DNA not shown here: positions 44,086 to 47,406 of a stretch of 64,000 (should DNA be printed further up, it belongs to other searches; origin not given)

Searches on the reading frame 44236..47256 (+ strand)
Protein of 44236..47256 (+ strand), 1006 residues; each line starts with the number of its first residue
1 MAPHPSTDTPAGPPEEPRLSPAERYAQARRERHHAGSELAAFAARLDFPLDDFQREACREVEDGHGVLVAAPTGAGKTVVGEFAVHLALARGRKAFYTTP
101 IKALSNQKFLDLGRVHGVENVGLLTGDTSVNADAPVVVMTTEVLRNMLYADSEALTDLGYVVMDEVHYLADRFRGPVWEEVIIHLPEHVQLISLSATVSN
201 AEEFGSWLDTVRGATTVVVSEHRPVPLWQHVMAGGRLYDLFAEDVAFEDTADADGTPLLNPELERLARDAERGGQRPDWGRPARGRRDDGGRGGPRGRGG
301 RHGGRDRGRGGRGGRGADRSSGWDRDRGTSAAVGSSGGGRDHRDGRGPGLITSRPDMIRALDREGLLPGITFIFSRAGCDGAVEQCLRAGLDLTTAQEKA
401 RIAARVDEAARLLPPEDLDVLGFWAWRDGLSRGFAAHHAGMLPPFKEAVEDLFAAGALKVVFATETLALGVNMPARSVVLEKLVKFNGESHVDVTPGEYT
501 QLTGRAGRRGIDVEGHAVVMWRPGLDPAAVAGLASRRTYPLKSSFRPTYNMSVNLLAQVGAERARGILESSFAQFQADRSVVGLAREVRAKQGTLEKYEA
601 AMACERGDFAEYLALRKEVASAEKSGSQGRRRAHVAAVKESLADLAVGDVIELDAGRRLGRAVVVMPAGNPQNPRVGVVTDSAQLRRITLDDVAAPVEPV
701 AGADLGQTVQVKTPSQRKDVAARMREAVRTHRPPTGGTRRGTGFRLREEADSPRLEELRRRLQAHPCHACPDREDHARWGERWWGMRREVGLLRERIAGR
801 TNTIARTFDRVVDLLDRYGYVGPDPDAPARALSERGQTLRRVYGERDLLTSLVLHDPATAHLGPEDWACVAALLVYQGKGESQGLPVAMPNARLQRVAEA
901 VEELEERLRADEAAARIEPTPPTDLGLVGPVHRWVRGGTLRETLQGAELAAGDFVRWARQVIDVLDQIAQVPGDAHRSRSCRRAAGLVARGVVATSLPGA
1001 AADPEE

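Call 80: search_protein_families(library=ncbifam, proteins=[window:44236-47256:+], max_evalue=1e-30)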
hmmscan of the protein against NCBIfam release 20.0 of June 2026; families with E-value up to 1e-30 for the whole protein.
window:44236-47256:+ (1006 aa): 4 families
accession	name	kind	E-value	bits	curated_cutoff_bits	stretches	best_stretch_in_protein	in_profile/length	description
NF002654.0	PRK02362.1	equivalog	2.2e-51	175.1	887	0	61-237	36-215/739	ATP-dependent DNA helicase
NF040935.1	helicase_Hel308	equivalog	3.5e-49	167.6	1200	0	54-236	31-214/704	ATP-dependent DNA helicase Hel308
NF002251.0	PRK01172.1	equivalog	5.2e-48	163.8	891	0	47-238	20-214/674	ATP-dependent DNA helicase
NF001308.0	PRK00254.1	equivalog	2.8e-40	138.3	1216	0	60-237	35-213/720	ATP-dependent DNA helicase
